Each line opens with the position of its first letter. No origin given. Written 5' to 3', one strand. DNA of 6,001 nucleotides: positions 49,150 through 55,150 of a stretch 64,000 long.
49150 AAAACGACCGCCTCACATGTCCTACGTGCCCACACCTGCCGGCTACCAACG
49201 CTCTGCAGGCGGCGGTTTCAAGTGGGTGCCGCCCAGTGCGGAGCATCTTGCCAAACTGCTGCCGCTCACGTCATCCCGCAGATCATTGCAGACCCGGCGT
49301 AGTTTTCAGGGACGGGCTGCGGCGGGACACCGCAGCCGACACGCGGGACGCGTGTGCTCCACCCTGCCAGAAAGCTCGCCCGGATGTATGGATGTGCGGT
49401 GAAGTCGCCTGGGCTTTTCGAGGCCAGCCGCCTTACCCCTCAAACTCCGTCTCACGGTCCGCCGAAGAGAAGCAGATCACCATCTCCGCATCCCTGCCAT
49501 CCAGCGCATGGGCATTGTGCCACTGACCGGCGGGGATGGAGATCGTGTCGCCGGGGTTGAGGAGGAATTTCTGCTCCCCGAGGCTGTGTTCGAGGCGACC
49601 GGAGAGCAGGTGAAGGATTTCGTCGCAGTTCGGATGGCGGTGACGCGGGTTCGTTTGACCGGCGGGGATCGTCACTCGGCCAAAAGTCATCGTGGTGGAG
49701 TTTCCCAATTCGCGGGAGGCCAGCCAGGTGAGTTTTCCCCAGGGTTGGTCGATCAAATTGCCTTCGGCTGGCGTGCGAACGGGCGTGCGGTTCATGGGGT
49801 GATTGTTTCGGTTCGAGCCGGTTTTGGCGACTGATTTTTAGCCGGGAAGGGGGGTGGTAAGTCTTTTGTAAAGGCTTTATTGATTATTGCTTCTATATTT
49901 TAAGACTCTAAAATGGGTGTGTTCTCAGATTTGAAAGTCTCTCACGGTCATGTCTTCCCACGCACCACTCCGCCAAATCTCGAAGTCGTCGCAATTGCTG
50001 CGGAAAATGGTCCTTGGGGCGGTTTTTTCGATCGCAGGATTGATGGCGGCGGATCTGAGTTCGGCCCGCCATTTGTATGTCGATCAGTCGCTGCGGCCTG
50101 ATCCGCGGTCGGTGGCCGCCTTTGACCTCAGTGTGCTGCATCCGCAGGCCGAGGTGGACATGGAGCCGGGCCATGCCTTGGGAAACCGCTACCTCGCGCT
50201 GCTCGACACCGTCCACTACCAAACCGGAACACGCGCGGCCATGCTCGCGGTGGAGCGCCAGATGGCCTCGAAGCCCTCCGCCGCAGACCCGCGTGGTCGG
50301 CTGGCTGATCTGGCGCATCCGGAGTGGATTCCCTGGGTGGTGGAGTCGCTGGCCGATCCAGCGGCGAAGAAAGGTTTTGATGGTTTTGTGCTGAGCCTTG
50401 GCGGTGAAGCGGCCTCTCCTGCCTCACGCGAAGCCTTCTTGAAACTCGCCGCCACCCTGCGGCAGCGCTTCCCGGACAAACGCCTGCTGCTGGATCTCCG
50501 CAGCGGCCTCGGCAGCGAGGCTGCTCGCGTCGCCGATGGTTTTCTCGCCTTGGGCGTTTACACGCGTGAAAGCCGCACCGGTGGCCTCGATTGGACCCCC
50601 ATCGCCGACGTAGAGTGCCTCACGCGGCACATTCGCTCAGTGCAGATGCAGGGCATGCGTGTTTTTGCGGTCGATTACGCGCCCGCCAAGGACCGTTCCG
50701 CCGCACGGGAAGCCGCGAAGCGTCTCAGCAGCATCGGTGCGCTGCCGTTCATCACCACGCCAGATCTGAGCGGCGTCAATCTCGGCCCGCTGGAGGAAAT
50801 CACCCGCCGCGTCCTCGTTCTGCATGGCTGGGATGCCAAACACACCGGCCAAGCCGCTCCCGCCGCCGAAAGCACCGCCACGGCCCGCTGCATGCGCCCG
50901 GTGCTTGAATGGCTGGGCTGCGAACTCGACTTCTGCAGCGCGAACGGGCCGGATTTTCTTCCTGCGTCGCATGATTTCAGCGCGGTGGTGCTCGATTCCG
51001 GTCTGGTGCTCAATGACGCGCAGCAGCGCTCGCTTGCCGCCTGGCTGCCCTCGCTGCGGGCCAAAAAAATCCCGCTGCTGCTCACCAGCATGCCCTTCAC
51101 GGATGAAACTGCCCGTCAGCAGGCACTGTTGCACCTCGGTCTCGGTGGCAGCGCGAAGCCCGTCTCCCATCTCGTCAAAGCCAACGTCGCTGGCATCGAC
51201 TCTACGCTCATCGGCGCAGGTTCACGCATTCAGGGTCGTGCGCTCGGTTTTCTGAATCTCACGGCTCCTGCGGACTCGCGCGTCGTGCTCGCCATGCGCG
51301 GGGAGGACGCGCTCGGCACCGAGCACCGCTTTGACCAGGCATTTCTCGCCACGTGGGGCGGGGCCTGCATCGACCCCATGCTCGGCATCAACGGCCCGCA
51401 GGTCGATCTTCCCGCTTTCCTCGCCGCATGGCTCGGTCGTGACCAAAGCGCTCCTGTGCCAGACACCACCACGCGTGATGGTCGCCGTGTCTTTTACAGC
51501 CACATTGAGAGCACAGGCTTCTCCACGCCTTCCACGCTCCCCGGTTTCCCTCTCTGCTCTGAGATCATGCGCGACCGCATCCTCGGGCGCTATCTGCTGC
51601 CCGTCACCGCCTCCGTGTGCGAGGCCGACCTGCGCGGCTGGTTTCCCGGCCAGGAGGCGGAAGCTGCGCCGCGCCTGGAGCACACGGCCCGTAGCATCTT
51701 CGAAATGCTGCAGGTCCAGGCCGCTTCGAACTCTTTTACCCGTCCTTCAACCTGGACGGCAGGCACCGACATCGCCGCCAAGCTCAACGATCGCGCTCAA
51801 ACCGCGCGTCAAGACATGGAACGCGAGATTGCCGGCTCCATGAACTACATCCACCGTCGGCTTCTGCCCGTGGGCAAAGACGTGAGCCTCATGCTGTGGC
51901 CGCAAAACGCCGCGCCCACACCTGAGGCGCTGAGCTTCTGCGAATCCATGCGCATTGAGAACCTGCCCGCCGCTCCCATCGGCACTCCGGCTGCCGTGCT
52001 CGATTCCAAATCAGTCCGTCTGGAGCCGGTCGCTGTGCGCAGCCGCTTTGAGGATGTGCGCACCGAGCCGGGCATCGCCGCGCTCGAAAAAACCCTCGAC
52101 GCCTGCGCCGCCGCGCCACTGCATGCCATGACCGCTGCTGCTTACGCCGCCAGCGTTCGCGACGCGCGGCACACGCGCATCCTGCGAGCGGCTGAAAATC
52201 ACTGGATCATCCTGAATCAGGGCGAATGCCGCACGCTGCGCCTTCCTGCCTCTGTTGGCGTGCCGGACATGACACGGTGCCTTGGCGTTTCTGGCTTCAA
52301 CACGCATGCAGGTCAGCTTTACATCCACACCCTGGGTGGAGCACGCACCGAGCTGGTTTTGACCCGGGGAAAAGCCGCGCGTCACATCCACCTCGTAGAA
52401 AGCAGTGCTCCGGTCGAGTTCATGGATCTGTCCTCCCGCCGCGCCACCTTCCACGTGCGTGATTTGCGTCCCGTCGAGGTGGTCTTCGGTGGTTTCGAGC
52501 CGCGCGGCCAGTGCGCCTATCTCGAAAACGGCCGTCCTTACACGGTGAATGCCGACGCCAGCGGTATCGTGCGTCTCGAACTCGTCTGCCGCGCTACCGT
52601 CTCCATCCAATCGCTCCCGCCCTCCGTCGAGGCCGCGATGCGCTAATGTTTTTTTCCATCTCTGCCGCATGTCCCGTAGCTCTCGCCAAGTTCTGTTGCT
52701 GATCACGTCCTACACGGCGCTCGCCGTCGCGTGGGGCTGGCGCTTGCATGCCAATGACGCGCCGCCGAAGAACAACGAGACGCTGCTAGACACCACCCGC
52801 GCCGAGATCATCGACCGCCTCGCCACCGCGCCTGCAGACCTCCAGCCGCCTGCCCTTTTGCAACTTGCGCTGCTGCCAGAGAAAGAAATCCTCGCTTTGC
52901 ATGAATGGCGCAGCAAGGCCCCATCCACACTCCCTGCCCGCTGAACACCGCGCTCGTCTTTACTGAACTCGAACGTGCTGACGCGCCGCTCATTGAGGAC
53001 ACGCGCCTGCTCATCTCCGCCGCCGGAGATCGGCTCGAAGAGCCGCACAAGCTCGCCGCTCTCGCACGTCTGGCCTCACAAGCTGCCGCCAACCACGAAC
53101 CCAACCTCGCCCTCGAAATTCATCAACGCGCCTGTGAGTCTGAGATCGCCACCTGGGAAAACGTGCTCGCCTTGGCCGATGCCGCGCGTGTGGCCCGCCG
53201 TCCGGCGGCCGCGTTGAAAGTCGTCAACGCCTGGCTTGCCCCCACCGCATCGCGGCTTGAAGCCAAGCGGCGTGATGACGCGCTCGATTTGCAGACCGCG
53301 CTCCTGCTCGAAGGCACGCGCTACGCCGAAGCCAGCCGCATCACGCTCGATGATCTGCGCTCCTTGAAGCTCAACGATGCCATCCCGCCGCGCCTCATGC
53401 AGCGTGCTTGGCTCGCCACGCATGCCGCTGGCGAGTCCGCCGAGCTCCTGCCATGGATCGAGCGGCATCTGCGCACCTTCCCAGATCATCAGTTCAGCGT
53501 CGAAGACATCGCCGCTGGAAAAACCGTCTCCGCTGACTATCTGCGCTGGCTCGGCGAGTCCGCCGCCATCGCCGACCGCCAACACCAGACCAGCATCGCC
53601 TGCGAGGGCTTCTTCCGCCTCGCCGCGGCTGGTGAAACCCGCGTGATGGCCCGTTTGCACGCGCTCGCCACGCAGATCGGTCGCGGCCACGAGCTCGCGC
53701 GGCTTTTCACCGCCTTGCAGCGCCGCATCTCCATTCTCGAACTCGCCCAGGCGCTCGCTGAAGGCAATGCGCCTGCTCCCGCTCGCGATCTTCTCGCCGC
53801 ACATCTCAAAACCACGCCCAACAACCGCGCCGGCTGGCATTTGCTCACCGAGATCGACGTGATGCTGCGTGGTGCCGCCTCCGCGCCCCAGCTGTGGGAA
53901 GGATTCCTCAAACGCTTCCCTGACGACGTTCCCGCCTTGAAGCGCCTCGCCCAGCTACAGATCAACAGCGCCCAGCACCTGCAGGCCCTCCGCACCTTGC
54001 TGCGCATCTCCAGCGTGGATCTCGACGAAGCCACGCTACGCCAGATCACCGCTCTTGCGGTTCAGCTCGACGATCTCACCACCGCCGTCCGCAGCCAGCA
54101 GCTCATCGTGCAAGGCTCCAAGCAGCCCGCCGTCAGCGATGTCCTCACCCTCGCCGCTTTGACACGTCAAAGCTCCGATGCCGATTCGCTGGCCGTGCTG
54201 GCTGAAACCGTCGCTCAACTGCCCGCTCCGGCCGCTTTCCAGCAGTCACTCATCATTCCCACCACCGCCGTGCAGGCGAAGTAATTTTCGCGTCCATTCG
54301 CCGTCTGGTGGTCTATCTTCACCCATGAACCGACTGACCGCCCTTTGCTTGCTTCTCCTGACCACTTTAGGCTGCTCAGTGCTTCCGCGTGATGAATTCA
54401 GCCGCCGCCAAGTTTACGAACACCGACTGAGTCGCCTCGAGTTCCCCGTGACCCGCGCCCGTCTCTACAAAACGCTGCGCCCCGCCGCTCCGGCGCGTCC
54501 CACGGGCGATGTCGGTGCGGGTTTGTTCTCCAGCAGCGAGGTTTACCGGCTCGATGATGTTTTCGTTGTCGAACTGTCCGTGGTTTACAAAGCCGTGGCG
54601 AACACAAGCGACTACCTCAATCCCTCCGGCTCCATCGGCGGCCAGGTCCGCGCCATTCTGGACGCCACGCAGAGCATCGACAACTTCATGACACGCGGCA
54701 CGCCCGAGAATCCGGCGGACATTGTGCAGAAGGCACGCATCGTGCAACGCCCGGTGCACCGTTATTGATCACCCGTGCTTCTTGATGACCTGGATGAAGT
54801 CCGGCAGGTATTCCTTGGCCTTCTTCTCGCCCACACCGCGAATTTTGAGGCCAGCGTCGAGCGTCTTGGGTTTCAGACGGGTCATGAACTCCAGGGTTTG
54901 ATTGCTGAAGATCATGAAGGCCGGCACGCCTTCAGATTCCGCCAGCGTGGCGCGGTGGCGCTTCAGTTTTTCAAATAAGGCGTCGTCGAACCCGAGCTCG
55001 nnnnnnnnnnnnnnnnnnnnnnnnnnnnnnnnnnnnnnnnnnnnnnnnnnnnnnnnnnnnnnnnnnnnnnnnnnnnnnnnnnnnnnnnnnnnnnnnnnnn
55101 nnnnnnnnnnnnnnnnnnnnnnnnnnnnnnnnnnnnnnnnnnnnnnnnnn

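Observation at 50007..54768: pelABC-like triad (pseudo-PelA, TPR-like protein, lipoprotein) detached from any synthase genes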

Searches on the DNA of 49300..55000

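Call 101: search_rna_families(source=window, start=49300, end=55000, threshold=evalue, max_evalue=1)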
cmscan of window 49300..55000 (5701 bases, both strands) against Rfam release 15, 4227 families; matches with E-value up to 1: 0.
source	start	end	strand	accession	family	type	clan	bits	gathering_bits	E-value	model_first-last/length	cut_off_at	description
